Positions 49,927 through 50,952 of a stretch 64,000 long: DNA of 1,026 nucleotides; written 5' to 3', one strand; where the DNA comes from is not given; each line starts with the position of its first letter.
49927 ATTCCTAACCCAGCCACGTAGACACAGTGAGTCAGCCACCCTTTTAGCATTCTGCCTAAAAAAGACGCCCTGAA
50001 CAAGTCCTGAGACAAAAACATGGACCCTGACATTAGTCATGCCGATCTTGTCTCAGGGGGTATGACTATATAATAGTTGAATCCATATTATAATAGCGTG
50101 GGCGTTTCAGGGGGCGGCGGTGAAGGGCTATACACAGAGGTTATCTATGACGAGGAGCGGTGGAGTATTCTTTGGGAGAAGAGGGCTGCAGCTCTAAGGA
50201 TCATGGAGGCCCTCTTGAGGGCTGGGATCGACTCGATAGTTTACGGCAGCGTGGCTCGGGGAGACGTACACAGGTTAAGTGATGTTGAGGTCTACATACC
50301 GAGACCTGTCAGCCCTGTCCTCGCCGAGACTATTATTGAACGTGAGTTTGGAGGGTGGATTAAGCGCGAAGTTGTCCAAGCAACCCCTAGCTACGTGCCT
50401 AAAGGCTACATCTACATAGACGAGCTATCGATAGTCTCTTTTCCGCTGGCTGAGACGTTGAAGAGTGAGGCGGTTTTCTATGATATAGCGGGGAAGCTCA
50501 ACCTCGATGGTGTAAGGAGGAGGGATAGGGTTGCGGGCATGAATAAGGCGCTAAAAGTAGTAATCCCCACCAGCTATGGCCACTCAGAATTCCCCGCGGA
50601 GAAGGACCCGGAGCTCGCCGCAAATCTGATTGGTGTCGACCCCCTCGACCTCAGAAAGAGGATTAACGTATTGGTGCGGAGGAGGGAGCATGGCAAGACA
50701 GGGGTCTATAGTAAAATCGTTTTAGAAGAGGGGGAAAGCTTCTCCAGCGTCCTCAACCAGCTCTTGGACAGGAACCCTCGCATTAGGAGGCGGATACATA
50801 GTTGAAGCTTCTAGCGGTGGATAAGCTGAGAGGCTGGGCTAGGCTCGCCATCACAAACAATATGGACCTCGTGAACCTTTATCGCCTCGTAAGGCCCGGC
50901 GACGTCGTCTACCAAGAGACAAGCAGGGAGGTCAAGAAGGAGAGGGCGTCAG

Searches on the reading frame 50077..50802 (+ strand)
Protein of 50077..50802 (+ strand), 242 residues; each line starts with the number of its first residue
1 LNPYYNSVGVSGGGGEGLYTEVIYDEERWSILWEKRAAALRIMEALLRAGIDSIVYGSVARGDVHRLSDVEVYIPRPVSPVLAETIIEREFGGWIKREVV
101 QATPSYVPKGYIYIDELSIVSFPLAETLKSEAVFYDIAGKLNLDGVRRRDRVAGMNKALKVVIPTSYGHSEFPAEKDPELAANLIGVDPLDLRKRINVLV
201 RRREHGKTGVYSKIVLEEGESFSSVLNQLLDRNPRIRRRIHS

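Call 3: search_protein_families(library=pfam, proteins=[window:50077-50802:+], max_evalue=0.1)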
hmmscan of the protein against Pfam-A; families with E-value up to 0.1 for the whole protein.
window:50077-50802:+ (242 aa): 1 family
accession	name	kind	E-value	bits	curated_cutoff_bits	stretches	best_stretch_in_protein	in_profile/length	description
PF01909.29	NTP_transf_2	-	0.0061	17.4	21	1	41-75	6-39/93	Nucleotidyltransferase domain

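Call 4: search_protein_families(library=ncbifam, proteins=[window:50077-50802:+], max_evalue=0.1)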
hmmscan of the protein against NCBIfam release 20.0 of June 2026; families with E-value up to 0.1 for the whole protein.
window:50077-50802:+ (242 aa): 0 families
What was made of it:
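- Tried and rejected: NCBIfam has no family for the window NTase (call 4).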

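Call 5: find_homologous_proteins(query=window:50077-50802:+, max_evalue=0.001)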
Query window:50077-50802:+ (242 aa): 109 proteins with E <= 0.001 among 1692 candidates.
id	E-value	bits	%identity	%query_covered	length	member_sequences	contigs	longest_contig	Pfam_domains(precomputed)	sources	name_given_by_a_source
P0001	2.5e-154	530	100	100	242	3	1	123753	-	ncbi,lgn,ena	-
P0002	2.7e-134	464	88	92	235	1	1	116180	-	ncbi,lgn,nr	ncbi:hypothetical protein HRbin02_00457 [Candidatus Calditenuaceae archaeon HR02]|nr:hypothetical pr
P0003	3.3e-134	464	89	97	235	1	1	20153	-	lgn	-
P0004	7.5e-126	437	85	92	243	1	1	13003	-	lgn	-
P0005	9.7e-105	368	72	94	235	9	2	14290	-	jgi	-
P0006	1.5e-97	344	68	94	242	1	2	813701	-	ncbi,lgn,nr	ncbi:MAG: hypothetical protein RMJ28_01580 [Nitrososphaerota archaeon]|nr:hypothetical protein [Cand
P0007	6.0e-95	336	66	94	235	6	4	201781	-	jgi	-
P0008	5.7e-92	326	66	93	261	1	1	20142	-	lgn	-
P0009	1.0e-88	315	65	92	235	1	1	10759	-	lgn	-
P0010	1.6e-87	311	65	93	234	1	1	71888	-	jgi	-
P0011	6.5e-76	273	55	92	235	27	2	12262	-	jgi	jgi:predicted nucleotidyltransferase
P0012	8.8e-76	273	56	93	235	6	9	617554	-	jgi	jgi:predicted nucleotidyltransferase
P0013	8.4e-72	260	56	91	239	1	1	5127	PF01909.30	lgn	-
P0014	1.9e-67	245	52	93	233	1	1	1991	-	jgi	-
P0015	3.5e-67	245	53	90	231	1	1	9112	PF01909.30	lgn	-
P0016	5.2e-65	238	51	93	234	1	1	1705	PF01909.30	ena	-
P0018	4.6e-58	215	48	93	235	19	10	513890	PF01909.30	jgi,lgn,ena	jgi:predicted nucleotidyltransferase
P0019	3.2e-57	212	49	92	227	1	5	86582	PF01909.30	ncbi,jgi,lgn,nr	ncbi:MAG: nucleotidyltransferase domain-containing protein [Aigarchaeota archaeon]|nr:nucleotidyltra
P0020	5.3e-57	211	49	92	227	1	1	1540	PF01909.30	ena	-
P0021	6.7e-56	208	48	92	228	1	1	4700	PF01909.30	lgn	-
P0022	4.6e-55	205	46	92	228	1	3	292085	PF18765.8,PF01909.30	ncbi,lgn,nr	ncbi:MAG: nucleotidyltransferase domain-containing protein [Aigarchaeota archaeon]|nr:nucleotidyltra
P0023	4.5e-54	202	44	92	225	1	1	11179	PF01909.30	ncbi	-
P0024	1.0e-53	201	44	92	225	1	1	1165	PF01909.30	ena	-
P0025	6.8e-53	198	49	86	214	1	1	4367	PF01909.30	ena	-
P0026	6.8e-53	198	44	92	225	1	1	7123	PF01909.30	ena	-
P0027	9.5e-53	197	43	92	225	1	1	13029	PF01909.30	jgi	-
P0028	1.3e-52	197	50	86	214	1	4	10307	PF01909.30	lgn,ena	-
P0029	1.3e-52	197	44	92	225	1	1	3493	PF01909.30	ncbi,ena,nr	ncbi:MAG: nucleotidyltransferase domain-containing protein [Thaumarchaeota archaeon]|nr:nucleotidylt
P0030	1.8e-52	197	43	92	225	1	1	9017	PF01909.30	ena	-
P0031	3.5e-51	192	46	91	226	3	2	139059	PF01909.30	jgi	jgi:hypothetical protein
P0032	2.7e-50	189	44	90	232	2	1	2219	PF01909.30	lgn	-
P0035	5.7e-48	182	45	91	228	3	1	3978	PF01909.30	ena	-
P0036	2.9e-47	179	44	92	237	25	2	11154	PF01909.30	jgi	-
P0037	3.3e-47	179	46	91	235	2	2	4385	PF01909.30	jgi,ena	-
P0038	3.4e-47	179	45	91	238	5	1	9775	PF01909.30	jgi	-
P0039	6.3e-47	178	45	91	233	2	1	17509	PF01909.30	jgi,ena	-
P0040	2.6e-46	176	44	91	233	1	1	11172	PF01909.30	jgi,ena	-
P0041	4.1e-46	176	47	91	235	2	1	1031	PF01909.30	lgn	-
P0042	4.9e-46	175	45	91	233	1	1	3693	PF01909.30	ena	-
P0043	1.0e-45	174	44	91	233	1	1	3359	PF01909.30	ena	-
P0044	1.2e-45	174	45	91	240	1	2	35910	PF18765.8,PF01909.30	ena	-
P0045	1.7e-45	174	44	91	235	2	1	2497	PF01909.30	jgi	-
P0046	5.7e-45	172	44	92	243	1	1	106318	PF01909.30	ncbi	-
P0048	1.2e-44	171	43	92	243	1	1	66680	PF01909.30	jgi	jgi:predicted nucleotidyltransferase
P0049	1.6e-44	170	42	93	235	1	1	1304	PF01909.30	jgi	jgi:predicted nucleotidyltransferase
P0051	1.8e-44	170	41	88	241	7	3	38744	PF01909.30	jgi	jgi:predicted nucleotidyltransferase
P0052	1.9e-44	170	42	93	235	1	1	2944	PF01909.30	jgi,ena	jgi:hypothetical protein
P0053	2.2e-44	170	42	93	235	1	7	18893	PF01909.30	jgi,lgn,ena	jgi:hypothetical protein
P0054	2.4e-44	170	44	92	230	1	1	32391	PF01909.30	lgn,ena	-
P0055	3.2e-43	166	48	83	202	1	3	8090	PF01909.30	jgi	-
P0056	4.1e-43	166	45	94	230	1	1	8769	PF18765.8,PF01909.30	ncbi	-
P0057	6.2e-43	165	44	94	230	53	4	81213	PF18765.8,PF01909.30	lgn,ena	-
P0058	7.3e-43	165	45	94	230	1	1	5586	PF18765.8,PF01909.30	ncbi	-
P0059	8.2e-43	165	45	94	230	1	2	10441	PF18765.8,PF01909.30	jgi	jgi:hypothetical protein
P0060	1.0e-42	165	45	90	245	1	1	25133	PF01909.30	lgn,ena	-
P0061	1.1e-42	164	45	90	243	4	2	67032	PF01909.30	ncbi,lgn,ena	-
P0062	2.3e-42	163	41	91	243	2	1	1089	PF01909.30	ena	-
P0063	3.5e-42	163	44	94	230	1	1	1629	PF01909.30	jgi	-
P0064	4.0e-42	163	44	94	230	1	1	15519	PF01909.30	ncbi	-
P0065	4.2e-42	163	44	94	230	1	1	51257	PF18765.8,PF01909.30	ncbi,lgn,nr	ncbi:MAG: putative nucleotidyltransferase [uncultured Acidilobus sp. CIS]|nr:MAG: putative nucleotid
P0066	4.3e-42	163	44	94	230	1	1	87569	PF18765.8,PF01909.30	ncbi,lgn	ncbi:MAG: nucleotidyltransferase domain-containing protein [Acidilobus sp.]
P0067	4.5e-42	162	44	94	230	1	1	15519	PF01909.30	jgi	jgi:hypothetical protein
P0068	4.7e-42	162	44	94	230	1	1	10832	PF18765.8,PF01909.30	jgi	jgi:Predicted nucleotidyltransferase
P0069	4.9e-42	162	44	94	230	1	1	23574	PF18765.8,PF01909.30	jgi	jgi:predicted nucleotidyltransferase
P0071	1.1e-41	161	49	80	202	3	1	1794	PF01909.30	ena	-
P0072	1.2e-41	161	49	83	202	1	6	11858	PF01909.30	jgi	-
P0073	1.5e-41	161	50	80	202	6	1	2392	PF01909.30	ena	-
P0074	1.6e-41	161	41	91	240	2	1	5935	PF01909.30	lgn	-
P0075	2.4e-41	160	41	91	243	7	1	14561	PF01909.30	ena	-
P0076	2.8e-41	160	44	90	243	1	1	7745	PF01909.30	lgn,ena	-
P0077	4.6e-41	159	49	83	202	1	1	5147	PF01909.30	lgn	-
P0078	4.7e-41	159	44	91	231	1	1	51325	PF01909.30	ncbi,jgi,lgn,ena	-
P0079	1.0e-40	158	41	91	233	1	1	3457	PF18765.8,PF01909.30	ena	-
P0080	1.1e-40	158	42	91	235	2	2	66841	-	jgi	-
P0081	1.7e-40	157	37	93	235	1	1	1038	PF01909.30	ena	-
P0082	2.5e-40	157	40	92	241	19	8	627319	PF18765.8,PF01909.30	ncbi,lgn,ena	-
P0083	9.7e-40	155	41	91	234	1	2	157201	PF01909.30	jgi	jgi:predicted nucleotidyltransferase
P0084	9.6e-39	152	42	86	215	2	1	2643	PF01909.30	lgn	-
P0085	7.5e-38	149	40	91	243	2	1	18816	PF01909.30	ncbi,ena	-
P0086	9.0e-38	148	39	93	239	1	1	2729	PF18765.8,PF01909.30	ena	-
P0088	4.1e-37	146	36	92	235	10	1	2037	PF01909.30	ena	-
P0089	4.6e-37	146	40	93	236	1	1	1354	PF01909.30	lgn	-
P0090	8.7e-37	145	35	92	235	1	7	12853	PF18765.8,PF01909.30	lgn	-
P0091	2.1e-36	144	37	93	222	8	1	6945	PF18765.8,PF01909.30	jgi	-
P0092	6.6e-36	142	37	91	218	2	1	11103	PF18765.8,PF01909.30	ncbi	-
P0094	7.1e-35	139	35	91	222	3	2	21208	PF18765.8,PF01909.30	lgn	-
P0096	1.6e-34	138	35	92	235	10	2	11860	PF18765.8,PF01909.30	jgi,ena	-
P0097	2.2e-34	137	35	92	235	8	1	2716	PF18765.8,PF01909.30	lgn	-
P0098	4.5e-34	136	35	92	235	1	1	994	PF18765.8,PF01909.30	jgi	jgi:uncharacterized protein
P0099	4.8e-33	133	39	92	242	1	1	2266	PF01909.30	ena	-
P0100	1.2e-32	132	34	92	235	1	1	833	PF01909.30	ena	-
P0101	1.7e-32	131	36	92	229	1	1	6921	PF01909.30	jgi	-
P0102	2.3e-32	131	35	90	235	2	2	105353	PF01909.30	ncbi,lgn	ncbi:MAG: nucleotidyltransferase domain-containing protein [Promethearchaeota archaeon]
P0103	4.2e-32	130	33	92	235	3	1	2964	PF18765.8,PF01909.30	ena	-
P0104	5.6e-32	129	39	90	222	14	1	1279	PF01909.30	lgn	-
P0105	1.8e-31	128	36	81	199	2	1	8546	PF01909.30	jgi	jgi:predicted nucleotidyltransferase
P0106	2.0e-30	124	36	81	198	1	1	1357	PF01909.30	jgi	jgi:predicted nucleotidyltransferase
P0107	2.2e-26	111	32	91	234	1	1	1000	PF18765.8,PF01909.30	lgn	-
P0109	1.9e-23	101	50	52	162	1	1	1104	PF18765.8,PF01909.30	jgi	-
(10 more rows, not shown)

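Call 6: search_solved_structures(query=window:50077-50802:+, max_evalue=10, show_alignments=3)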
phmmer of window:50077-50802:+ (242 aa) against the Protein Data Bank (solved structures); distinct sequences matched with E-value up to 10: 0.
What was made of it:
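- Tried and rejected: phmmer of the NTase against PDB sequences gave no hit (call 6).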

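Call 8: find_related_loci(query=A1, collection=genome_contigs, flank=4000)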
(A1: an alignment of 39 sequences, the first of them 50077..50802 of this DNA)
Query A1 (242 aa) in genome_contigs; peptide patterns used: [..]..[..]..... (x = any residue, [..] = any of these).
600 stretches matched a pattern (row limit reached: there are more); 587 encode a relative of the query (tblastn E <= 1e-3); the best 80 are kept; 80 distinct loci.
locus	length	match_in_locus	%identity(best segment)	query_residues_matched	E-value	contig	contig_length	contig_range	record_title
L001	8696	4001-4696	70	2-233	3e-107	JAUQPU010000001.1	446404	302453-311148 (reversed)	MAG: Thermoproteota archaeon isolate JZ-1.bins.71.201901 NODE_3_length_446404_cov_59.923713, whole genome shotgun sequen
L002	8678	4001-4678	69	15-240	9e-95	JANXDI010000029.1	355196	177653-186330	MAG: Candidatus Calditenuaceae archaeon isolate SKYB103 k141_49989, whole genome shotgun sequence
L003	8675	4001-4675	53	18-242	1e-77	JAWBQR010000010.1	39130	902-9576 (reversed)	MAG: Nitrososphaerota archaeon isolate JZ-1_201705_bins_35 JZ-1_201705_bins_35_scaffold_10, whole genome shotgun sequenc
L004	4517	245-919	54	18-242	2e-73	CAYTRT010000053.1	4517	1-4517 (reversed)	MAG TPA_asm: uncultured Nitrososphaeria archaeon isolate SRP104967_co1_41 genome assembly, contig: NODE_6264_length_4517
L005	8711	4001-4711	88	5-241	3e-133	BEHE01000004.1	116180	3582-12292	Archaeon HR02 DNA, contig: NODE_77_4, isolate: HRbin02, whole genome shotgun sequence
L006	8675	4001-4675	56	19-242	4e-70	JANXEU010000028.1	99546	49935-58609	MAG: Candidatus Calditenuaceae archaeon isolate SKYB91 k141_144865, whole genome shotgun sequence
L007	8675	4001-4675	57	19-242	4e-70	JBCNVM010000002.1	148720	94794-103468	MAG: Candidatus Caldarchaeales archaeon isolate DT_Bin_10 contig2, whole genome shotgun sequence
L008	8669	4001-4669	56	19-240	7e-69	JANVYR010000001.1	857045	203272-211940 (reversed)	MAG: Candidatus Calditenuis fumarioli isolate 146_bin.25 NODE_2_length_857045_cov_24.061639, whole genome shotgun sequen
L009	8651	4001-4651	56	19-234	2e-67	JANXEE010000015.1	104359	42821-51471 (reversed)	MAG: Candidatus Calditenuaceae archaeon isolate SKYB46 k141_203793, whole genome shotgun sequence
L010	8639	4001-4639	50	22-234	9e-66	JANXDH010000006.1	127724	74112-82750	MAG: Aigarchaeota archaeon isolate SKYB10 k141_210752, whole genome shotgun sequence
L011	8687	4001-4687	55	14-240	3e-77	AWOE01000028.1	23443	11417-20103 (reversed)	Candidatus Calditenuaceae archaeon JGI OTU-1 pSL4COM1_contig_35_0.28, whole genome shotgun sequence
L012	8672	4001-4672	45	19-242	3e-61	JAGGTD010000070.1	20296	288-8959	MAG: Thaumarchaeota archaeon isolate AUK039 PB_MANV_039_c_000000000162, whole genome shotgun sequence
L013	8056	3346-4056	44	2-242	1e-60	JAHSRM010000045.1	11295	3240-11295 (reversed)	MAG: Candidatus Benthortus lauensis isolate T2-175 k151_600086, whole genome shotgun sequence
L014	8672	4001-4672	45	19-242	1e-60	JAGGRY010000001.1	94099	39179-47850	MAG: Thaumarchaeota archaeon isolate AUK008 PB_MANV_008_c_000000000001, whole genome shotgun sequence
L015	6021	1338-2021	45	17-242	3e-60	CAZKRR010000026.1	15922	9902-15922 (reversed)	MAG TPA_asm: uncultured Nitrososphaeria archaeon isolate SRP104967_co1_24 genome assembly, contig: NODE_1224_length_1592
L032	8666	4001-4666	44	21-240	3e-52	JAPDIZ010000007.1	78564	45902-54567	MAG: Candidatus Bathyarchaeota archaeon isolate S4B2_HD70 c_000000000119, whole genome shotgun sequence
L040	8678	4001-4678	46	17-242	1e-51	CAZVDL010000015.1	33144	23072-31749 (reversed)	MAG TPA_asm: uncultured Nitrososphaerota archaeon isolate SRP141552_co1_137 genome assembly, contig: NODE_476_length_331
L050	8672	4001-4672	43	19-240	1e-50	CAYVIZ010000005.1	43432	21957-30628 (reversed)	MAG TPA_asm: uncultured Desulfurococcales archaeon isolate SRP163575_co3_154 genome assembly, contig: NODE_743_length_43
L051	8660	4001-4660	44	21-240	2e-50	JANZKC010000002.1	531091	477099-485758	MAG: Candidatus Culexmicrobium cathedralense isolate GB-1867-005 Ga0190363_1000002, whole genome shotgun sequence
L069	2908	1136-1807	43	19-240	3e-49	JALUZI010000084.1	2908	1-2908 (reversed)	MAG: Desulfurococcales archaeon isolate 132-544_maxbin2_scaf2bin.134 132-544_scaffold_23255_c1, whole genome shotgun seq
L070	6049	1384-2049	41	17-240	7e-49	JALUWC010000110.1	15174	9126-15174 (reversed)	MAG: Geoglobus sp. isolate 128-326_metabat2_scaf2bin.087 128-326_scaffold_1729_c1, whole genome shotgun sequence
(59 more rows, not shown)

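Call 21: search_solved_structures(query=A1, max_evalue=10, show_alignments=3)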
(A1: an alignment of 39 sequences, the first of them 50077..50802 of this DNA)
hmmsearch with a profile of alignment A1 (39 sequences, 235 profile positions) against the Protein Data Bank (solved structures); distinct sequences matched with E-value up to 10: 13.
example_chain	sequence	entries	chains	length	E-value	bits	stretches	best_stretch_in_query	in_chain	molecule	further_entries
1wot_A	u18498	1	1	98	8.5e-06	28.4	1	24-75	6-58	PUTATIVE MINIMAL NUCLEOTIDYLTRANSFERASE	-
2rff_A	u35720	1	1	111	0.00093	21.7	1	21-67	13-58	Putative nucleotidyltransferase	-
9z7q_I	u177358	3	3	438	0.0071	18.8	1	44-70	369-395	Cmr1-MntA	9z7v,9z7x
8xeo_A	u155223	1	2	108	0.012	18.1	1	24-69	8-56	MNT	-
8xeh_E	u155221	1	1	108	0.017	17.6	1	24-69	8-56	MNT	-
9xbd_E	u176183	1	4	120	0.034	16.6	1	39-71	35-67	Nucleotidyltransferase domain-containing protein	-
1ylq_A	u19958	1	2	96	0.4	13.1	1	42-69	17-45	putative nucleotidyltransferase, hypothetical protein AF0614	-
9dbj_A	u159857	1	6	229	0.53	12.7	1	46-66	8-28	HalB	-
9dbh_A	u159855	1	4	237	0.53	12.7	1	46-66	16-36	HalB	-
4cs6_A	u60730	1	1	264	0.65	12.4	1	28-70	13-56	AMINOGLYCOSIDE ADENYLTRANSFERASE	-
5lpa_A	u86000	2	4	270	0.66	12.4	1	28-70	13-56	Streptomycin 3''-adenylyltransferase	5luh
5g4a_A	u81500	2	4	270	0.67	12.4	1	28-70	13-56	Aminoglycoside (3'') (9) adenylyltransferase | Streptomycin 3''-adenylyltransferase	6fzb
7ae2_B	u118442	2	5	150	0.94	11.9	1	20-75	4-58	MNT ANTITOXIN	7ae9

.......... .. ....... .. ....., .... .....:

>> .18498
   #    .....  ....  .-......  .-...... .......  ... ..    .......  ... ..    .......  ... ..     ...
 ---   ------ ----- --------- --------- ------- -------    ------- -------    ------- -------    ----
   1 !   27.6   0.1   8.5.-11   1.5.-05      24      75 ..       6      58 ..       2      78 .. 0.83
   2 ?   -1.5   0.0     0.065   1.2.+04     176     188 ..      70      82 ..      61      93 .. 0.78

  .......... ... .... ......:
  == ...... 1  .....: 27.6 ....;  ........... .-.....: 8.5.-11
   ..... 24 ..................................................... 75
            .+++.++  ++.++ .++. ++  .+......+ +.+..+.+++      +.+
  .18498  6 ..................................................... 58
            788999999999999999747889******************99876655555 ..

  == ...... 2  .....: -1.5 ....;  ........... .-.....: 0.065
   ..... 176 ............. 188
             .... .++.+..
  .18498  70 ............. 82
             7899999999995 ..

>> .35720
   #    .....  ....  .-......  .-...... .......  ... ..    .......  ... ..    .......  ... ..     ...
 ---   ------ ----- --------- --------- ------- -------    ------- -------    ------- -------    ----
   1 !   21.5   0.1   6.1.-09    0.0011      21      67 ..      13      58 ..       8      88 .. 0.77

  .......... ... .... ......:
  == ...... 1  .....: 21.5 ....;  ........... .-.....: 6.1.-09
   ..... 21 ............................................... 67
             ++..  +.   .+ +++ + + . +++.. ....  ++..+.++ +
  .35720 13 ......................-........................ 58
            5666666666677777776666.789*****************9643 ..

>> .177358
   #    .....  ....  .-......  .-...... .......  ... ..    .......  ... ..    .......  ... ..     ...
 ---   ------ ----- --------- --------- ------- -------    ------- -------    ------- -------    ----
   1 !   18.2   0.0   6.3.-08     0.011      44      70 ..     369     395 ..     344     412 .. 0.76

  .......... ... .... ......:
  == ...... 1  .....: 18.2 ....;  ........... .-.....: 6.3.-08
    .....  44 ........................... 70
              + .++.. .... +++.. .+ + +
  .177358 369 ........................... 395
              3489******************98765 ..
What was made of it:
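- Closest known: Minimal nucleotidyltransferases. Same: These are the best sequence matches (1wot E 8.5e-6, call 21).
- At sequence level the nearest relatives are minimal NTases, some of which AMPylate proteins (call 21). The closest sequence matches are minimal NTases: 1wot (E 8.5e-6), 2rff, Cmr1-MntA and MNT antitoxins (call 21).
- Tried and rejected: The profile search matched only the MNT catalytic motif (call 21).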

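Call 22: search_protein_families(library=pfam, alignment_id=A1, max_evalue=0.01)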
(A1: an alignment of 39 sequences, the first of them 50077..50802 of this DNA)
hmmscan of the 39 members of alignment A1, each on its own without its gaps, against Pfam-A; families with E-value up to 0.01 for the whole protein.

A. member 1, window:50077-50802:+ (242 aa): 1 family
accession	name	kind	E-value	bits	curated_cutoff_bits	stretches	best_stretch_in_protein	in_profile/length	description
PF01909.29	NTP_transf_2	-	0.0061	17.4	21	0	41-75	6-39/93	Nucleotidyltransferase domain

B. families by the number of members that match (of 39 scanned): 4 families
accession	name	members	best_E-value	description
PF01909.29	NTP_transf_2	37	6.2e-11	Nucleotidyltransferase domain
PF18765.7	Polbeta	33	2.5e-06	Polymerase beta, Nucleotidyltransferase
PF22600.2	MTPAP-like_central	2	0.0039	Poly(A) RNA polymerase, mitochondrial-like, central palm domain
PF13412.12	HTH_24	1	0.0044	Winged helix-turn-helix DNA-binding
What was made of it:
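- On Pfam NTP_transf_2 (PF01909): However, 37 of 39 family members match at E <= 0.01, with a best E-value of 6e-11 (call 22).
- On KNTase / ANT(4'): None of the 39 members has such a Pfam hit (call 22).
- On Cid1-family non-canonical PAP/TUTase: There is no PAP_assoc hit (call 22).
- Closest known: Minimal nucleotidyltransferases. Same: Pfam NTP_transf_2 matches 37 of 39 family members (call 22).
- Checked: However, 37 of 39 family members match it, with a best E-value of 6e-11 (call 22).
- Tried and rejected: Pfam covers only residues 41-75 (calls 3, 22).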

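Call 23: predict_structure(alignment_id=A1)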
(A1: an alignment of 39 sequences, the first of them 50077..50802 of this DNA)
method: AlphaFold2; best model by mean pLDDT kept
length: 242 residues; sequences in the alignment: 39
mean_pLDDT: 90.9   pTM: 0.87
mean pLDDT of the five models: 90.9, 90.8, 90.3, 90.3, 89.8
residues with pLDDT >= 90: 187; 70-90: 35; 50-70: 5; < 50: 15
segments of 3 or more residues with pLDDT < 50: 1-15
pLDDT, mean of each block of 10 residues (from residue 1): 38 60 98 99 98 99 98 97 98 97 89 98 94 97 99 97 98 97 98 94 75 92 92 83 77
secondary structure, 60 per line:
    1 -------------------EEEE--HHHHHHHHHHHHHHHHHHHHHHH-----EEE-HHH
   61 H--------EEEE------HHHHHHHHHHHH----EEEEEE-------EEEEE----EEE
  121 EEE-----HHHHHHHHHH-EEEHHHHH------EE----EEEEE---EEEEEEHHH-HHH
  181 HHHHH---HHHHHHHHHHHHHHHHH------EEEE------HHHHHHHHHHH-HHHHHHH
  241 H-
elements in order: E20-23 H26-48 E54-56 H58-61 E70-73 H80-91 E96-101 E109-113 E118-123 H129-138 E140-142 H143-147 E160-164 E168-173 H178-185 H189-205 E212-215 H222-232 H234-241
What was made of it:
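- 50077..50805 (+): Pol-beta-superfamily nucleotidyltransferase of an uncharacterised TACK/Asgard family. The longest ORF starts at TTG 50077 (242 aa). The probable true start is GTG 50098 (235 aa). AlphaFold pLDDT 90.9 and pTM 0.87 (call 23).
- On Pol-beta nucleotidyltransferase superfamily: The AlphaFold secondary structure fits the fold (call 23).
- Checked: AlphaFold (pLDDT 90.9) gives a beta-hairpin, an HTH-like helix pair, a strand and two helices (call 23).
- AlphaFold gives pLDDT 90.9 (call 23).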
